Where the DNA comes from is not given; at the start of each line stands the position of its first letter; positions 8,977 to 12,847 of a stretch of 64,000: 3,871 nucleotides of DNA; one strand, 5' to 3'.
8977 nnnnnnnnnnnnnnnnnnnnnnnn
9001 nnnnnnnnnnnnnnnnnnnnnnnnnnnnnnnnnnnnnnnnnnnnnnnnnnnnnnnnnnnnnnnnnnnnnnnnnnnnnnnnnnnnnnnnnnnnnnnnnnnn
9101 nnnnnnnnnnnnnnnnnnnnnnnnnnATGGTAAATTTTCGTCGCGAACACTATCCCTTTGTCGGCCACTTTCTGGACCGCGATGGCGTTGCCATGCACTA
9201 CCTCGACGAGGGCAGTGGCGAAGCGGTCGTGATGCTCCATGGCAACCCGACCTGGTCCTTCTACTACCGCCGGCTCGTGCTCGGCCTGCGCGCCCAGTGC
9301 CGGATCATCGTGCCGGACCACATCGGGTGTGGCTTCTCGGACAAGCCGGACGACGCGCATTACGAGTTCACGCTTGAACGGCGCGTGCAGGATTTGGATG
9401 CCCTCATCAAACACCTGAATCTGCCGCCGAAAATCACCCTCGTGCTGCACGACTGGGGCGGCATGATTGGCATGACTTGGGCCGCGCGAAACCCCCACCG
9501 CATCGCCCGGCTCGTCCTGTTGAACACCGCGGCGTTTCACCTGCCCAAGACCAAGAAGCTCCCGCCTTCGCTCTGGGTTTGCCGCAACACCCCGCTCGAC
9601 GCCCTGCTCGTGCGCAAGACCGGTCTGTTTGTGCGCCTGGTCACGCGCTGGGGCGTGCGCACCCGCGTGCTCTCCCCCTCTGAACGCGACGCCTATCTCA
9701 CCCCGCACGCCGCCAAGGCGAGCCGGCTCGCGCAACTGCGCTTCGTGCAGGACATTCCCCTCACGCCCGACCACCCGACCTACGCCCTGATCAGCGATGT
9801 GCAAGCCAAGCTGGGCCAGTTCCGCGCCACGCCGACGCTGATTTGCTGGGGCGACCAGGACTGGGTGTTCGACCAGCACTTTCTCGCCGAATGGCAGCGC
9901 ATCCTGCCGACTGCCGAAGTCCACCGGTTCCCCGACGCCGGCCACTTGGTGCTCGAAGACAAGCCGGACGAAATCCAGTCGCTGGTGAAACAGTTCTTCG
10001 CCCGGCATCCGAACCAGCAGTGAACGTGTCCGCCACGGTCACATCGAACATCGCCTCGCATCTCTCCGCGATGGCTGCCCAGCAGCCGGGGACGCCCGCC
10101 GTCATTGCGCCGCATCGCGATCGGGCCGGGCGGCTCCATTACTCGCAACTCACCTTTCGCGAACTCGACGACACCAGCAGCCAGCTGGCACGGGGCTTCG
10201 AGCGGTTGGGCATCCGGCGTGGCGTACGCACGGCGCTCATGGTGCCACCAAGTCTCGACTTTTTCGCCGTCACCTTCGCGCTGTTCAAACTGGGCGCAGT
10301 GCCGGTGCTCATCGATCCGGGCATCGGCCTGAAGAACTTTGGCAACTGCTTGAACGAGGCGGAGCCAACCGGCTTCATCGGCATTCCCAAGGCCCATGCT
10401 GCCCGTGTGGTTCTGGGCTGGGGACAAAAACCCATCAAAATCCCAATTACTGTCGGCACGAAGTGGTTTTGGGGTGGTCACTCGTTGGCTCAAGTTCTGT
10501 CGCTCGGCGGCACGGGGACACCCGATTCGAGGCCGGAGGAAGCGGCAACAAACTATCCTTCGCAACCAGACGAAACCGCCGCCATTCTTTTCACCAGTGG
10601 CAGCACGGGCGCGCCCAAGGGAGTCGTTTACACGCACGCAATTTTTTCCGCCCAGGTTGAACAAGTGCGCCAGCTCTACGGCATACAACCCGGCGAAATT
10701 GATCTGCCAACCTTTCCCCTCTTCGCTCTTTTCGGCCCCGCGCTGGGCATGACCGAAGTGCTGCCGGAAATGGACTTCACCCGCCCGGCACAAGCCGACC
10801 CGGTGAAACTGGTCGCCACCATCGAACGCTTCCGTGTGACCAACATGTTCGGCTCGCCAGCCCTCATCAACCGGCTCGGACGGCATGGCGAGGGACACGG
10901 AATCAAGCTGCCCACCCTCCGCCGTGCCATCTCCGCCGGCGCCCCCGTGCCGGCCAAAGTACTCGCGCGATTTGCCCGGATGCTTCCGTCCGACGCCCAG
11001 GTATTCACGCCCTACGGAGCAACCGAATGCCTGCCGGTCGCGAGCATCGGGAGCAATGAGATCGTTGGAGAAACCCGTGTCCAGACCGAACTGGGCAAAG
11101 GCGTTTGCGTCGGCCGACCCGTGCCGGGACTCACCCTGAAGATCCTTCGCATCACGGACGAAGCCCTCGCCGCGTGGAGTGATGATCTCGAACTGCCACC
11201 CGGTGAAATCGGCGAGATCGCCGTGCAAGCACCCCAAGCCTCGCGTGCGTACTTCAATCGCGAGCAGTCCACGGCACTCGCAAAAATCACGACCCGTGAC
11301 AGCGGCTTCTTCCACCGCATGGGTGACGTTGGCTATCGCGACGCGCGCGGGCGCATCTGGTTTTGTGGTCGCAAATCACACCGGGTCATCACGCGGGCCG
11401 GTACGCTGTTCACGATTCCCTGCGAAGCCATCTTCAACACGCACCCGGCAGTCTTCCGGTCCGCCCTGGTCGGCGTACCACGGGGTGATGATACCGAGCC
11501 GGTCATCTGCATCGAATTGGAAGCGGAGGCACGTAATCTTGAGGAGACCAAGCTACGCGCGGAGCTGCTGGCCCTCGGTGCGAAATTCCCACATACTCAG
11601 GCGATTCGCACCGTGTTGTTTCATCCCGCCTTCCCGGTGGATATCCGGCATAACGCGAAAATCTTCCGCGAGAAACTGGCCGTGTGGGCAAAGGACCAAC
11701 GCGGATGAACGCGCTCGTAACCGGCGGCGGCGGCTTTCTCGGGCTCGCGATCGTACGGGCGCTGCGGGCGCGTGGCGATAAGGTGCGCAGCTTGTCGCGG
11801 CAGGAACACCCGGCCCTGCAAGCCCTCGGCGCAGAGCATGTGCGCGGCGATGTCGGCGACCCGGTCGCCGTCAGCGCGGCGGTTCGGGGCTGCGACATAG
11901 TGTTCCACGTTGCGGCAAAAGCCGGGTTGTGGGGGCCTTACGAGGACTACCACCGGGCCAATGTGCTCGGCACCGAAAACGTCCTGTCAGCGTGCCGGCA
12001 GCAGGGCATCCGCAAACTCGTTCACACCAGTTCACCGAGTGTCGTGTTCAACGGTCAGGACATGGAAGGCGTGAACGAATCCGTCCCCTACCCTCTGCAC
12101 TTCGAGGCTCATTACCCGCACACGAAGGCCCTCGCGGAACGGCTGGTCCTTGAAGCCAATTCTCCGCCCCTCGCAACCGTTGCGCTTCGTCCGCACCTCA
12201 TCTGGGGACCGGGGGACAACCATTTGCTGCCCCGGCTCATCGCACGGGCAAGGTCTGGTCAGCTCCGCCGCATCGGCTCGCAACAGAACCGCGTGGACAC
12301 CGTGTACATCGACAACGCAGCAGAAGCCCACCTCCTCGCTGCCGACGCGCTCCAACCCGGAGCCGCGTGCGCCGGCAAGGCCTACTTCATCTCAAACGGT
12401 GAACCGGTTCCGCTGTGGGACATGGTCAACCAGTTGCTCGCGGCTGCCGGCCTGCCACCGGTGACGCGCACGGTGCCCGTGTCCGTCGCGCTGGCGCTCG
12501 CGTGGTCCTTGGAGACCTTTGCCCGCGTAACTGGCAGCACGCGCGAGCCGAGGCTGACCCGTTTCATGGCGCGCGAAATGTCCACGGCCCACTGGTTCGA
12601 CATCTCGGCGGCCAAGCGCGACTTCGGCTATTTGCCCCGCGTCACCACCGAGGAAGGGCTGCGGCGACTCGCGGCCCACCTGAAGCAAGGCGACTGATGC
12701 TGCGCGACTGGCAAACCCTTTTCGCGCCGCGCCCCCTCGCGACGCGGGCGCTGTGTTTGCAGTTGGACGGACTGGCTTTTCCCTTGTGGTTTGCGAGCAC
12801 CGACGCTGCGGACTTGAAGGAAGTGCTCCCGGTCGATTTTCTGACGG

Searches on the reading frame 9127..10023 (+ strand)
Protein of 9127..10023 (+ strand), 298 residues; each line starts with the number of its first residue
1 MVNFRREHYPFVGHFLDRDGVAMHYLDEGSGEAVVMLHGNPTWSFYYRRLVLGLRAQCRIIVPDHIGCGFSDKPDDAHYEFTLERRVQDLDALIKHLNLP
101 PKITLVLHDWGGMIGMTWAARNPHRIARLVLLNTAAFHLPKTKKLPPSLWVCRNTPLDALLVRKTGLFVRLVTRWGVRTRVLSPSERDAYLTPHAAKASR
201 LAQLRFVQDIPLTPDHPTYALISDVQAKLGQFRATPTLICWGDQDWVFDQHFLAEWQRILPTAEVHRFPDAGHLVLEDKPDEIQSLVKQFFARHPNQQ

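Call 4: search_protein_families(library=pfam, proteins=[window:9127-10023:+])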
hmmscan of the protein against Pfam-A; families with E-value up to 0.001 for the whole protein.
window:9127-10023:+ (298 aa): 3 families
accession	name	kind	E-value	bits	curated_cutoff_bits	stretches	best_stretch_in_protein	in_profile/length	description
PF00561.26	Abhydrolase_1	-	1.9e-33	116.6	25.8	1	33-280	2-245/245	alpha/beta hydrolase fold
PF12697.13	Abhydrolase_6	-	3.5e-21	77.3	26.3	1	34-283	1-214/217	Alpha/beta hydrolase family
PF12146.15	Hydrolase_4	-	3.1e-11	43.5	27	1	33-279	6-238/239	Serine aminopeptidase, S33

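Call 5: search_protein_families(library=ncbifam, proteins=[window:9127-10023:+])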
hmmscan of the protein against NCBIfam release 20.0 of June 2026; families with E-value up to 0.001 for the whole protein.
window:9127-10023:+ (298 aa): 21 families
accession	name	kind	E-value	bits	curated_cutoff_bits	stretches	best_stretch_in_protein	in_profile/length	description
NF002938.0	PRK03592.1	equivalog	1.9e-50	171.9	241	1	17-295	16-293/298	haloalkane dehalogenase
NF002043.0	PRK00870.1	subfamily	1.2e-44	152.9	265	1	8-293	16-300/302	haloalkane dehalogenase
NF002873.0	PRK03204.1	equivalog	1.1e-40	139.8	466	1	7-290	10-284/286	haloalkane dehalogenase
TIGR01250.1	pro_imino_pep_2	subfamily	3.6e-18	66.2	167.65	1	27-134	21-129/288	proline iminopeptidase-family hydrolase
TIGR03056.1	bchO_mg_che_rel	equivalog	8.4e-18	64.4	172.55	2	20-140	15-134/278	alpha/beta fold hydrolase BchO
NF050089.1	i_nPHAscl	equivalog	8.6e-18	64.4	300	2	22-136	8-119/288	intracellular short-chain-length polyhydroxyalkanoate depolymerase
TIGR02427.1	protocat_pcaD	equivalog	1.8e-15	57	255.85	2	47-136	29-114/251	3-oxoadipate enol-lactonase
NF051488.1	bifunc_PcaDC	exception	4.3e-15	55.7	390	2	35-137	16-114/375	bifunctional 3-oxoadipate enol-lactonase/4-carboxymuconolactone decarboxylase PcaDC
NF045632.1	hydroxlase_HsaD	equivalog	5e-15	55.2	400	1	19-137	20-140/290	4,5:9,10-diseco-3-hydroxy-5,9,17-trioxoandrosta-1(10),2-diene-4-oate hydrolase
NF011457.0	PRK14875.1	equivalog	6.2e-15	55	307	2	21-136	120-233/372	acetoin dehydrogenase dihydrolipoyllysine-residue acetyltransferase subunit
NF051487.1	bifunc_PcaCD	exception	1.5e-14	53.9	430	1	32-292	173-412/413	bifunctional 4-carboxymuconolactone decarboxylase/3-oxoadipate enol-lactonase PcaCD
TIGR03343.1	biphenyl_bphD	equivalog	2.6e-13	49.8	462.15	1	22-136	21-136/282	2-hydroxy-6-oxo-6-phenylhexa-2,4-dienoate hydrolase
NF045948.1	ProImpepThrmp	equivalog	1.8e-12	47.3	500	1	20-131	11-125/291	proline iminopeptidase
TIGR03611.1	RutD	equivalog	2.5e-12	46.7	238.5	1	28-137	10-116/258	pyrimidine utilization protein D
NF045945.1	ProImpepLactob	equivalog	4.3e-12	46.1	400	1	33-135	29-132/293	proline iminopeptidase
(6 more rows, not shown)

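Call 7: search_solved_structures(query=window:9127-10023:+, show_alignments=1)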
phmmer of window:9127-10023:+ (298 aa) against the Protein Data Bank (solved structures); distinct sequences matched with E-value up to 0.001: 308 (the best 60 are shown).
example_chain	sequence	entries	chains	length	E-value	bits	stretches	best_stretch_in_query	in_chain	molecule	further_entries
6y9g_A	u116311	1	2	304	8.2e-34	120.5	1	8-293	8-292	Ancestral haloalkane dehalogenase AncHLD5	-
7pcw_A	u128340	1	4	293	1.7e-31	112.9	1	9-289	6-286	Haloalkane dehalogenase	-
5mxp_A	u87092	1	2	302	2.5e-31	112.4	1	7-293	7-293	Alpha/beta hydrolase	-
6zvy_A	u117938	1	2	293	9.2e-31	110.5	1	9-289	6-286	Haloalkane dehalogenase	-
7ond_A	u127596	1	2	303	2.3e-30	109.2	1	9-290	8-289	Haloalkane dehalogenase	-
6zvv_A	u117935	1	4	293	2.8e-30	108.9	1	9-289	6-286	Haloalkane dehalogenase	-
8oe6_A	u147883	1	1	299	3.1e-30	108.8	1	8-290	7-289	Structure of hyperstable haloalkane dehalogenase variant DhaA231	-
4kaf_A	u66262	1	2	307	4.3e-30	108.3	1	9-290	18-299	Haloalkane dehalogenase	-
6zvu_A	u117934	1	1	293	5e-30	108.1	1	9-289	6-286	Haloalkane dehalogenase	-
6y7a_A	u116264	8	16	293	5.3e-30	108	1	9-289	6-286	Haloalkane dehalogenase | HaloTag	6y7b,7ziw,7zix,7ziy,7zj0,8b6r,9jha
9r40_A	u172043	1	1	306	5.3e-30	108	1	9-290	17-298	Haloalkane dehalogenase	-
6u32_A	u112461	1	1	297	5.4e-30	108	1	9-290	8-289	HaloTag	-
5vnp_A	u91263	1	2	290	5.5e-30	107.9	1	9-289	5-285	Haloalkane dehalogenase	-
21dt_A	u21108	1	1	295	5.6e-30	107.9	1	9-290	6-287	Haloalkane dehalogenase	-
7zba_A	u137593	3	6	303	5.7e-30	107.9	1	9-290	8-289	Haloalkane dehalogenase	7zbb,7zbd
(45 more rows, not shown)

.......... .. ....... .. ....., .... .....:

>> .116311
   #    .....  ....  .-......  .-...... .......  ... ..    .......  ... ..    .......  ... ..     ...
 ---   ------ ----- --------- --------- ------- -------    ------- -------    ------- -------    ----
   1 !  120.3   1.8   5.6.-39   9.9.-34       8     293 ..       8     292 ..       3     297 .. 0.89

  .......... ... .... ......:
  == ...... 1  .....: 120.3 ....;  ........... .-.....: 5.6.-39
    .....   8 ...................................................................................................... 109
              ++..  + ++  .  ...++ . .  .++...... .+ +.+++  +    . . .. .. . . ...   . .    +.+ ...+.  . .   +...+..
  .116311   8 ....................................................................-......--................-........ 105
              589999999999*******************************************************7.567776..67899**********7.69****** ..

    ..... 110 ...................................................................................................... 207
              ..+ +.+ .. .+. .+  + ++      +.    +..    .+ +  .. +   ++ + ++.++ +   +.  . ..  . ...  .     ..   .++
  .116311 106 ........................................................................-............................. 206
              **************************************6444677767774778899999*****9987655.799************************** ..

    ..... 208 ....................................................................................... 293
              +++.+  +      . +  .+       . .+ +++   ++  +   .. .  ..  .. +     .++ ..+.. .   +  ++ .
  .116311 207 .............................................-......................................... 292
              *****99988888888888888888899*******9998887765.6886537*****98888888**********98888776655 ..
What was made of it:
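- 9127..10023 (+): oleB, a haloalkane-dehalogenase-like alpha/beta hydrolase and predicted beta-lactone decarboxylase (298 aa). It has the HDWG nucleophile Asp109 and His273. Best NCBIfam and PDB hits are haloalkane dehalogenases, all below their cut-offs (calls 4, 5, 7).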

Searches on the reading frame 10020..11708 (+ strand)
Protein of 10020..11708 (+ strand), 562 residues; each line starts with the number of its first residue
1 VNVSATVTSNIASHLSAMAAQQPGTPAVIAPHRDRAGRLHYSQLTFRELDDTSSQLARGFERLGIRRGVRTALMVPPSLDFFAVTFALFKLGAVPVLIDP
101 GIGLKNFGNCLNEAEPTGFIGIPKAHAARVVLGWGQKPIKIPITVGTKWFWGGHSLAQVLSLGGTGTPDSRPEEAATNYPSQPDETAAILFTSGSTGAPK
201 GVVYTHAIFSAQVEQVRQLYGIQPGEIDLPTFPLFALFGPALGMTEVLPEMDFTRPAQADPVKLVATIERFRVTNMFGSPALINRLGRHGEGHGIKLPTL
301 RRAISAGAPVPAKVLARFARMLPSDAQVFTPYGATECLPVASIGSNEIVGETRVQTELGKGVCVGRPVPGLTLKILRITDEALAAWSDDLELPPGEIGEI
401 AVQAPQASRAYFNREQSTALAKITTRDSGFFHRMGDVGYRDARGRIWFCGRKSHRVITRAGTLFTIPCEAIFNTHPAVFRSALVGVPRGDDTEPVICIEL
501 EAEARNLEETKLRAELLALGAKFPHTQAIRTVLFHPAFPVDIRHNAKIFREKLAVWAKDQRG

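Call 4: search_protein_families(library=pfam, proteins=[window:10020-11708:+])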
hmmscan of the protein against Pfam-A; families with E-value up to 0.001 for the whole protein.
window:10020-11708:+ (562 aa): 1 family
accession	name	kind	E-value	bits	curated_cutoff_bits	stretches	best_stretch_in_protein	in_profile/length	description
PF00501.34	AMP-binding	-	3.6e-56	191.1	29.9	1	18-412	4-384/384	AMP-binding enzyme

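Call 5: search_protein_families(library=ncbifam, proteins=[window:10020-11708:+])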
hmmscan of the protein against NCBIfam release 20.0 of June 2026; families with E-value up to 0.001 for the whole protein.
window:10020-11708:+ (562 aa): 95 families (the best 25 are shown)
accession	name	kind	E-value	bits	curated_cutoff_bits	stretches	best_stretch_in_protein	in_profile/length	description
NF006754.0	PRK09274.1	equivalog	5.4e-223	741.2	478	1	8-560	4-550/555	fatty acid CoA ligase family protein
NF045786.1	OlefBLtnSynXan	equivalog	2.9e-206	686.1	900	1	10-559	2-543/544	olefin beta-lactone synthetase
NF045785.1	OlefBLtnSynShew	equivalog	6.1e-199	662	850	1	10-558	2-552/552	olefin beta-lactone synthetase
NF004837.0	PRK06187.1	subfamily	3e-55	187.5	476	1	8-516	7-486/531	long-chain-fatty-acid--CoA ligase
TIGR01733.1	AA-adenyl-dom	subfamily_domain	5.6e-39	134.1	317.4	1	45-456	1-382/409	amino acid adenylation domain-containing protein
NF004114.0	PRK05605.1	equivalog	1.6e-38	132.4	766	2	176-515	213-532/575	long-chain-fatty-acid--CoA ligase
NF006182.0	PRK08316.1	subfamily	6.7e-37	127.1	663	1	10-516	12-481/523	fatty acyl-CoA synthetase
NF005702.0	PRK07514.1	subfamily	2e-36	125.4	558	1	42-529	28-477/506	malonyl-CoA synthase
NF009233.0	PRK12583.1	subfamily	2.2e-36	125.4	832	2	182-513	199-511/558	fatty acid CoA ligase family protein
TIGR03208.1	cyc_hxne_CoA_lg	equivalog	1.6e-34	119.6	792.3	1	10-489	23-476/538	cyclohexanecarboxylate-CoA ligase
NF005801.1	PRK07656.1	equivalog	3e-34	118.5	657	1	42-487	25-438/500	FadD3 family acyl-CoA ligase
NF005714.0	PRK07529.1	subfamily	1.2e-32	113.1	632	1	175-513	209-536/640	acyl-CoA synthetase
NF004822.0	PRK06178.1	equivalog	2.5e-32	112.2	782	2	175-514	204-530/571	acyl-CoA synthetase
NF004814.0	PRK06164.1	equivalog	1.2e-31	109.9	677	1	5-558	6-531/540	acyl-CoA synthetase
NF009071.0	PRK12406.1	subfamily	5.6e-30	104.2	701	1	179-553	149-498/510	acyl-CoA synthetase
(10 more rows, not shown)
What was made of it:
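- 10020..11708 (+): oleC, the olefin beta-lactone synthetase (AMP-dependent ligase family, 562 aa). The next family scores 187 bits (call 5).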

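Call 8: search_solved_structures(query=window:10020-11708:+)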
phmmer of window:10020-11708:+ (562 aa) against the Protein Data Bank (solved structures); distinct sequences matched with E-value up to 0.001: 209 (the best 60 are shown).
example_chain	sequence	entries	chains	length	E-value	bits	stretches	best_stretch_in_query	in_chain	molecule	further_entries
8wev_A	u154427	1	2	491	4.8e-27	98.2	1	177-490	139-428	Feruloyl-CoA Synthetase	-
8weu_A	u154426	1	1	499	5.1e-27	98.1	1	177-491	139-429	Fatty-acyl-CoA synthase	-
6sq8_A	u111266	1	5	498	1.1e-26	97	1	159-515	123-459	Fatty acid CoA ligase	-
6h1b_A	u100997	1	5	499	1.3e-26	96.8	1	159-515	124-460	Fatty acid CoA ligase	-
3g7s_A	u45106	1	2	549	1.3e-25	93.5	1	39-505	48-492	Long-chain-fatty-acid--CoA ligase (FadD-1)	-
6mfy_A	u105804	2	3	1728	5.7e-24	88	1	42-460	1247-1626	Linear gramicidin synthase subunit A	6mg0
6mfz_A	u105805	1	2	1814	7.6e-24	87.6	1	42-460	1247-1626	Linear gramicidin synthase subunit A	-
9be3_A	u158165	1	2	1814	7.6e-24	87.6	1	42-460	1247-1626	Linear gramicidin synthase subunit A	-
9be4_A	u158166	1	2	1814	7.6e-24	87.6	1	42-460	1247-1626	Linear gramicidin synthase subunit A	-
9meh_A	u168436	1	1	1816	7.7e-24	87.6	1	42-460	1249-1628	Linear gramicidin synthase subunit A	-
8r2q_A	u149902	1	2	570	1.2e-23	86.9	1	183-532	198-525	Probable fatty-acid-CoA ligase FadD5 (Fatty-acid-CoA synthetase) (Fatty-acid-CoA synthase)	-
1ult_A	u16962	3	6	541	3.3e-23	85.5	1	36-498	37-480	long chain fatty acid-CoA ligase | long-chain-fatty-acid-CoA synthetase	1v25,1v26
6p1j_A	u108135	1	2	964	9.2e-22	80.8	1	179-540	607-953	Txo2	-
8r2r_A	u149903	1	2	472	1.7e-21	79.9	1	183-477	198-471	Probable fatty-acid-CoA ligase FadD5 (Fatty-acid-CoA synthetase) (Fatty-acid-CoA synthase)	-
5jjp_A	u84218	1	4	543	3.3e-21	78.9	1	185-496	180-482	Nonribosomal peptide synthase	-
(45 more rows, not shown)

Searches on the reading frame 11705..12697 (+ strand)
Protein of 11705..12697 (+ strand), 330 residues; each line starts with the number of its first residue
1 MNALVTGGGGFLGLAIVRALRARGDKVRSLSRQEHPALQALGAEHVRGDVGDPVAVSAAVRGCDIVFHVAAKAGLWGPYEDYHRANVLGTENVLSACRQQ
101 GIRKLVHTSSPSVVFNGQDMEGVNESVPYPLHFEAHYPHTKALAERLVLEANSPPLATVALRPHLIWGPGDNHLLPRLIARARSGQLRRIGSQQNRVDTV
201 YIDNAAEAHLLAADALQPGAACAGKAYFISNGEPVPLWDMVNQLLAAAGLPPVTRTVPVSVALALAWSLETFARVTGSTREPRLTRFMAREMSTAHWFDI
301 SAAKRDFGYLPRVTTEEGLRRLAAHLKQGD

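Call 4: search_protein_families(library=pfam, proteins=[window:11705-12697:+])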
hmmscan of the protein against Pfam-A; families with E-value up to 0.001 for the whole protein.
window:11705-12697:+ (330 aa): 9 families
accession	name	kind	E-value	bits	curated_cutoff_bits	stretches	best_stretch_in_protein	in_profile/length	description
PF01073.25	3Beta_HSD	-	4.2e-59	200.3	22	1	4-252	1-272/280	3-beta hydroxysteroid dehydrogenase/isomerase family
PF01370.27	Epimerase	-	4.3e-34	118.4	20.9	1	3-217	1-229/240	NAD dependent epimerase/dehydratase family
PF07993.18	NAD_binding_4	-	4.1e-17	62.6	20.1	1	60-206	86-255/258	Male sterility protein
PF13460.12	NAD_binding_10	-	4.3e-15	56.5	27.2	1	7-147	1-130/184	NAD(P)H-binding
PF04321.23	RmlD_sub_bind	-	1.9e-13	50.6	27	1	1-259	1-241/287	RmlD substrate binding domain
PF16363.11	GDP_Man_Dehyd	-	3.3e-12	47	27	1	4-321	1-331/332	GDP-mannose 4,6 dehydratase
PF05368.20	NmrA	-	1.2e-07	32.1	27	1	4-109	6-106/298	NmrA-like family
PF02719.21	Polysacc_synt_2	-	1.2e-07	31.6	20.2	1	4-110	2-128/293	Polysaccharide biosynthesis protein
PF00106.31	adh_short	-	0.00082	19.3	26.6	0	3-63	3-71/195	short chain dehydrogenase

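Call 5: search_protein_families(library=ncbifam, proteins=[window:11705-12697:+])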
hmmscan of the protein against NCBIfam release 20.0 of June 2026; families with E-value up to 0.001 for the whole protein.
window:11705-12697:+ (330 aa): 21 families
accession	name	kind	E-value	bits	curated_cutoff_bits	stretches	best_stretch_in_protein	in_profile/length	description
NF042422.1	oxyalk_red_OleD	equivalog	1.4e-136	455.2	580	1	1-325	1-327/329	2-alkyl-3-oxoalkanoate reductase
NF042423.1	oxyalk_red_Shew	equivalog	8.8e-124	412.9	580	1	3-322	11-331/331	2-alkyl-3-oxoalkanoate reductase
TIGR03466.1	HpnA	hypoth_equivalog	1e-49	169.2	367.65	1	1-322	1-317/327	hopanoid-associated sugar epimerase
NF052578.1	StrlDmthSdmBMthl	equivalog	3.9e-32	112.3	600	1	1-315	1-312/328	sterol demethylase protein SdmB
TIGR04180.1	EDH_00030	hypoth_equivalog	5.1e-20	71.7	475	1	4-237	2-245/297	NAD-dependent 4,6-dehydratase LegB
TIGR01746.1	Thioester-redct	subfamily_domain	9.1e-16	58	213.35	1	61-244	87-277/371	thioester reductase domain-containing protein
NF058621.1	DiazavRedAvaA7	equivalog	4.1e-14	52.9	400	1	1-266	1-266/304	3-diazoavenalumate denitrifying reductase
TIGR01179.1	galE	equivalog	4.9e-13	48.6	262.3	1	3-162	2-172/332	UDP-glucose 4-epimerase GalE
NF004520.0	PRK05865.1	equivalog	5e-13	47.8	1509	1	1-206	1-164/854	sugar epimerase family protein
TIGR01181.1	dTDP_gluc_dehyt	equivalog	5.9e-11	42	365.1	1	3-320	2-305/321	dTDP-glucose 4,6-dehydratase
NF005539.0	PRK07201.1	equivalog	2.7e-10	39.6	549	1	1-154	1-167/657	SDR family oxidoreductase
NF041293.1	G6PDh_Azf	equivalog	1.8e-09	37.4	400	1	3-114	5-119/252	NAD-dependent glucose-6-phosphate dehydrogenase Azf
NF043036.1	ErythonDh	equivalog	2.2e-09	37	325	1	1-149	1-161/321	D-erythronate dehydrogenase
TIGR04130.1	FnlA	equivalog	1.8e-07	30.4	730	1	4-117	8-131/337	UDP-N-acetylglucosamine 4,6-dehydratase/5-epimerase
TIGR03589.1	PseB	equivalog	4.9e-06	25.7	407.75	1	3-109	7-124/324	UDP-N-acetylglucosamine 4,6-dehydratase (inverting)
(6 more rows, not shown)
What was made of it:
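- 11705..12697 (+): oleD, the 2-alkyl-3-oxoalkanoate reductase (extended SDR, 330 aa). The next family (HpnA) scores 169 bits (call 5).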

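Call 9: search_solved_structures(query=window:11705-12697:+)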
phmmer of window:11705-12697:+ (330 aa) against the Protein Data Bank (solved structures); distinct sequences matched with E-value up to 0.001: 69 (the best 60 are shown).
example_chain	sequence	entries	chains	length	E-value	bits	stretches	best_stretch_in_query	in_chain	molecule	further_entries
6jkg_A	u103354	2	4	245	6.2e-40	140.6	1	4-229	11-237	Sterol-4-alpha-carboxylate 3-dehydrogenase, decarboxylating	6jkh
3wj7_A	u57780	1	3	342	1.1e-29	106.9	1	3-315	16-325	Putative oxidoreductase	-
6kv9_A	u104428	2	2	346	3.2e-19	72.6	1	3-255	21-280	MoeE5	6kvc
6wjb_A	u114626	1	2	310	6e-14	55.2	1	3-207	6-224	NAD-dependent epimerase/dehydratase family protein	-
2p5u_A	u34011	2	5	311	9.7e-14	54.6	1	1-217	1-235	UDP-glucose 4-epimerase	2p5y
6wj9_A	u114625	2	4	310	2.8e-13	53.1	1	3-176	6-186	NAD-dependent epimerase/dehydratase family protein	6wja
8rdg_A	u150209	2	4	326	3.3e-13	52.8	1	1-173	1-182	SDR family NAD(P)-dependent oxidoreductase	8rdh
8rdi_A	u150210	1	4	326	8.4e-13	51.5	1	1-148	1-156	SDR family NAD(P)-dependent oxidoreductase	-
4id9_A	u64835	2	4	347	1.8e-12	50.4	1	4-162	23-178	SHORT-CHAIN DEHYDROGENASE/REDUCTASE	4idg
2p4h_X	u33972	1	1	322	1.6e-11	47.3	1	4-222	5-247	Vestitone reductase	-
8w3u_A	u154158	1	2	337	3.9e-11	46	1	3-172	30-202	dTDP-glucose 4,6-dehydratase related protein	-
9ar1_A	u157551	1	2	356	4.7e-11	45.7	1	3-172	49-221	dTDP-glucose 4,6-dehydratase related protein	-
8fio_A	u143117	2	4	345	8e-11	45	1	3-125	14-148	Epimerase domain-containing protein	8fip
5u4q_A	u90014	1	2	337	1.3e-10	44.2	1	2-268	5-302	dTDP-glucose 4,6-dehydratase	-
3icp_A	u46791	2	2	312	3.4e-10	42.9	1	2-260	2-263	NAD-dependent epimerase/dehydratase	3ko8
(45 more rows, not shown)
